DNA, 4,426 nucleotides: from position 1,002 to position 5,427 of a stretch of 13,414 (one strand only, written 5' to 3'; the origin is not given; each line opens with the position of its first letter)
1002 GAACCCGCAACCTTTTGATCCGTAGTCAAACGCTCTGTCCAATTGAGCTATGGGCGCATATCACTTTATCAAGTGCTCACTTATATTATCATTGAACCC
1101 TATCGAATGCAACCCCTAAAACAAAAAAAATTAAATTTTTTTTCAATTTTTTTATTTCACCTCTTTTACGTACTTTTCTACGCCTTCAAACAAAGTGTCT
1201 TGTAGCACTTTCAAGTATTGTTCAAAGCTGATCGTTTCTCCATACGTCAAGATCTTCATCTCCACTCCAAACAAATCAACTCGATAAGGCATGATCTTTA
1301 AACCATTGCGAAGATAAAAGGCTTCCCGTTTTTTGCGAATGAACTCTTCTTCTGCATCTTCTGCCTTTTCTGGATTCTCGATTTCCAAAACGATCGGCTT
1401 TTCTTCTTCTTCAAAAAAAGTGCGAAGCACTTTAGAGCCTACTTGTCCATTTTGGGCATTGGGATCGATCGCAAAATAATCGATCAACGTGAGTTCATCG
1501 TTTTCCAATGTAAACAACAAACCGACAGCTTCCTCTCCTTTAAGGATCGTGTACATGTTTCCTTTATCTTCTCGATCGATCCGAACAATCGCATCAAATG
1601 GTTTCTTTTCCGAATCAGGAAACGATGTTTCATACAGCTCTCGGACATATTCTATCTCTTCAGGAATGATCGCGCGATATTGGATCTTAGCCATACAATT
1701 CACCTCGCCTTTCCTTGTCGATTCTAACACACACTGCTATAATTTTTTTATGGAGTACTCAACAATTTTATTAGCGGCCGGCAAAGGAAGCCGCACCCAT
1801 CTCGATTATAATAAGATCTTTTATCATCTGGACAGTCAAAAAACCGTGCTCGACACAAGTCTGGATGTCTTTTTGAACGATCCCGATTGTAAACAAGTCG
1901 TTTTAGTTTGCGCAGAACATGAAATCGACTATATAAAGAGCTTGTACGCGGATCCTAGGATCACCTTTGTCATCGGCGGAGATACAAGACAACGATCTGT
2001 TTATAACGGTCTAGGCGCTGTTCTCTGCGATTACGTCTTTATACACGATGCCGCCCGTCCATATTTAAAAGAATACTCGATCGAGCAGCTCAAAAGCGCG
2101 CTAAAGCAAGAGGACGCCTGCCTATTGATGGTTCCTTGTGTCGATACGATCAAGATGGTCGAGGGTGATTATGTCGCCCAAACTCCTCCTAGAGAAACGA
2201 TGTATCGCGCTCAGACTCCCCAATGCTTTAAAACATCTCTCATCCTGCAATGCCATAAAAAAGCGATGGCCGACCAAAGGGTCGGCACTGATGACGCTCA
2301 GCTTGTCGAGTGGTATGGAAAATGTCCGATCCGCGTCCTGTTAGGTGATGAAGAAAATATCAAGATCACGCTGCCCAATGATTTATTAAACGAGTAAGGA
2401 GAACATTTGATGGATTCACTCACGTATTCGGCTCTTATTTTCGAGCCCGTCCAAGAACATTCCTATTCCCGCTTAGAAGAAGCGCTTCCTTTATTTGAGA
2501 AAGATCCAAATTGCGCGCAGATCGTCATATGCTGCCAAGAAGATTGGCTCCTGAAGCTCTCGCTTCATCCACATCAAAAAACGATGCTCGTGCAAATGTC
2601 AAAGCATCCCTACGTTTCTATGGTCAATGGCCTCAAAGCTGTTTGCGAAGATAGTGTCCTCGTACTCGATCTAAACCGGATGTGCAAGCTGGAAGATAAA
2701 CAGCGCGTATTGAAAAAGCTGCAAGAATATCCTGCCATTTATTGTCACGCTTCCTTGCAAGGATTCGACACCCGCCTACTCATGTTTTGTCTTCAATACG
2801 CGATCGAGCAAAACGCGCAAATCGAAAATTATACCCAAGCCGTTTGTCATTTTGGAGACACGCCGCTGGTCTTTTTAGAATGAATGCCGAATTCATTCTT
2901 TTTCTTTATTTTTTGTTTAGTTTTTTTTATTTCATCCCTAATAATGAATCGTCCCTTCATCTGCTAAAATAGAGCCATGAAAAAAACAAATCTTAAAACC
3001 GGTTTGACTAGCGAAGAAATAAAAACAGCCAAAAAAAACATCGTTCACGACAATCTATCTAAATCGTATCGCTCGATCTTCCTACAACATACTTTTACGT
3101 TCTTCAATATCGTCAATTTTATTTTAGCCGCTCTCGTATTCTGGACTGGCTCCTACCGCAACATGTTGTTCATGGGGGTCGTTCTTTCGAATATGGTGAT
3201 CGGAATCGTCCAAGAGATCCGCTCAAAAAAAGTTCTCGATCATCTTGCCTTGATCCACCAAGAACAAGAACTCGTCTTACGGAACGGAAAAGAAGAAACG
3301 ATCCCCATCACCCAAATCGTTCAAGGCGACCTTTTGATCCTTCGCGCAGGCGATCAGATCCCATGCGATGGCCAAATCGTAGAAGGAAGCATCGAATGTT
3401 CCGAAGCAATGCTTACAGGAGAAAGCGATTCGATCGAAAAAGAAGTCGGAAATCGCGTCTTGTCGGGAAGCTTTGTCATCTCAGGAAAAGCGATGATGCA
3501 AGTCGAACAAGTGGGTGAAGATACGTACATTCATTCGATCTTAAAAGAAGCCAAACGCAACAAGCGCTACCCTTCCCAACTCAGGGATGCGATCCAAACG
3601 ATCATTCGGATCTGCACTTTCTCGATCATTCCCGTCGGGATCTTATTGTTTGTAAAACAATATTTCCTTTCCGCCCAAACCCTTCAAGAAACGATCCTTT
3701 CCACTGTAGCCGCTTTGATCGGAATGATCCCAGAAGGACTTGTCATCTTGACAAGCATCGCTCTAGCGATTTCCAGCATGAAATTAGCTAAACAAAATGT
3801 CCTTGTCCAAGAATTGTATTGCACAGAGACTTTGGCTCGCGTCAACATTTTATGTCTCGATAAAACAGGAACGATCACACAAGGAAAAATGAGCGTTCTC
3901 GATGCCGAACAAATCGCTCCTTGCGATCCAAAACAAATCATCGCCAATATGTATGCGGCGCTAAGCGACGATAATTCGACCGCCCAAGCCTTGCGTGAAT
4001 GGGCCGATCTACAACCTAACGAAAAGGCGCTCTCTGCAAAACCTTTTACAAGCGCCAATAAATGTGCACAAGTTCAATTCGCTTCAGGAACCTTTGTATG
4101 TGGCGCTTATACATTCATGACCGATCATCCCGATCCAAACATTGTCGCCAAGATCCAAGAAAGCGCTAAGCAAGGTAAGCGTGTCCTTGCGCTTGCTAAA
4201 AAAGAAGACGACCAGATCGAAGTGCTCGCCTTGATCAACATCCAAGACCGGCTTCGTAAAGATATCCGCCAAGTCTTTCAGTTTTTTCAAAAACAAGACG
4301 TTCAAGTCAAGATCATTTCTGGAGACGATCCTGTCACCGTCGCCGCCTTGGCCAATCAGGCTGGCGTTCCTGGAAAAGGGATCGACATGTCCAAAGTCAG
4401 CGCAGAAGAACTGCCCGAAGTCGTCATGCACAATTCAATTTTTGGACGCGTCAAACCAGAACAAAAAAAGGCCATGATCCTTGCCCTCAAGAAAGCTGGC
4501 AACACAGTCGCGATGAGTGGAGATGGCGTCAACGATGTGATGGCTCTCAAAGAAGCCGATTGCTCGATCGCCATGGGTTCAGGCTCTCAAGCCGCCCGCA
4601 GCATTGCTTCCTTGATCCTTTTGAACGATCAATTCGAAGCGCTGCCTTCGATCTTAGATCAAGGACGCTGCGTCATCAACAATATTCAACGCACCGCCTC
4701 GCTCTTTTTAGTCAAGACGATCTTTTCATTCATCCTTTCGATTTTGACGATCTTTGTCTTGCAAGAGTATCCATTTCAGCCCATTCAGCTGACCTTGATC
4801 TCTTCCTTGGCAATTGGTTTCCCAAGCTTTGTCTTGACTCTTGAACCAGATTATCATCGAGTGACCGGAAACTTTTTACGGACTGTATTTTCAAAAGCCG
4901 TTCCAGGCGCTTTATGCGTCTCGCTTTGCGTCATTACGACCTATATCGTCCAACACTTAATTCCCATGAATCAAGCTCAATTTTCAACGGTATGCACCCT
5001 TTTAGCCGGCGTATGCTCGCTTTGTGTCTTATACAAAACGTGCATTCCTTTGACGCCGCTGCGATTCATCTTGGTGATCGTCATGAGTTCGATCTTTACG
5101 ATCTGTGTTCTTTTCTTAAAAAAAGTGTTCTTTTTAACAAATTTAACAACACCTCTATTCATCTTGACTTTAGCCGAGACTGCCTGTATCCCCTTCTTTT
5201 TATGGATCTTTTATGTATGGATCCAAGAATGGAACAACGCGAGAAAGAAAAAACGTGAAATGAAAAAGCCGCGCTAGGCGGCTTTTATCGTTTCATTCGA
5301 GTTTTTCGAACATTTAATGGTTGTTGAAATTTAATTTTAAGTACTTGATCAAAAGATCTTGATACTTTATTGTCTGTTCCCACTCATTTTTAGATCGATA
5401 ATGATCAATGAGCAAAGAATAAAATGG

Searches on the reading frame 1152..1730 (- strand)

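Call 7: search_protein_families(library=pfam, proteins=[window:1152-1730:-])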
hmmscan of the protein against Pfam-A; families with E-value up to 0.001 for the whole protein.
window:1152-1730:- (192 aa): 1 family
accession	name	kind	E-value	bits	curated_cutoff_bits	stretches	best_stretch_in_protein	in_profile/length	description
PF00583.31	Acetyltransf_1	-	0.00068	20.3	20.7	1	27-108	2-87/116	Acetyltransferase (GNAT) family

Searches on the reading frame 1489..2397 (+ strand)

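Call 7: search_protein_families(library=pfam, proteins=[window:1489-2397:+])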
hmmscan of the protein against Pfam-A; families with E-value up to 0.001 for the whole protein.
window:1489-2397:+ (302 aa): 2 families
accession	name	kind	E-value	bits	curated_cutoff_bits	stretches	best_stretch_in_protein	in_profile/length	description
PF01128.25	IspD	-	3.9e-55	187.4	27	1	92-300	3-213/221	2-C-methyl-D-erythritol 4-phosphate cytidylyltransferase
PF12804.13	NTP_transf_3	-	1.1e-06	29.4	27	1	93-213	2-119/160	MobA-like NTP transferase domain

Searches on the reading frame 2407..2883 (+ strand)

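Call 7: search_protein_families(library=pfam, proteins=[window:2407-2883:+])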
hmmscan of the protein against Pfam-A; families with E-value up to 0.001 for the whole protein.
window:2407-2883:+ (158 aa): 1 family
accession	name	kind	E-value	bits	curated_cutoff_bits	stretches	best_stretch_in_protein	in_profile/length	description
PF01128.25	IspD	-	2.7e-05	24.5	27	0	23-107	31-119/221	2-C-methyl-D-erythritol 4-phosphate cytidylyltransferase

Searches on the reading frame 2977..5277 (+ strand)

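Call 7: search_protein_families(library=pfam, proteins=[window:2977-5277:+])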
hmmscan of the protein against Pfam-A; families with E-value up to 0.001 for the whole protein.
window:2977-5277:+ (766 aa): 3 families
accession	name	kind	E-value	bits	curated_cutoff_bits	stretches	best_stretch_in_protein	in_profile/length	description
PF00122.25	E1-E2_ATPase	-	9.1e-46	156.1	28.1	1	95-273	4-181/181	E1-E2 ATPase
PF00702.32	Hydrolase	-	2.6e-19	70.8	26.4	1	291-528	3-191/191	haloacid dehalogenase-like hydrolase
PF08282.18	Hydrolase_3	-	3.7e-05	24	20.9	1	506-551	201-246/255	haloacid dehalogenase-like hydrolase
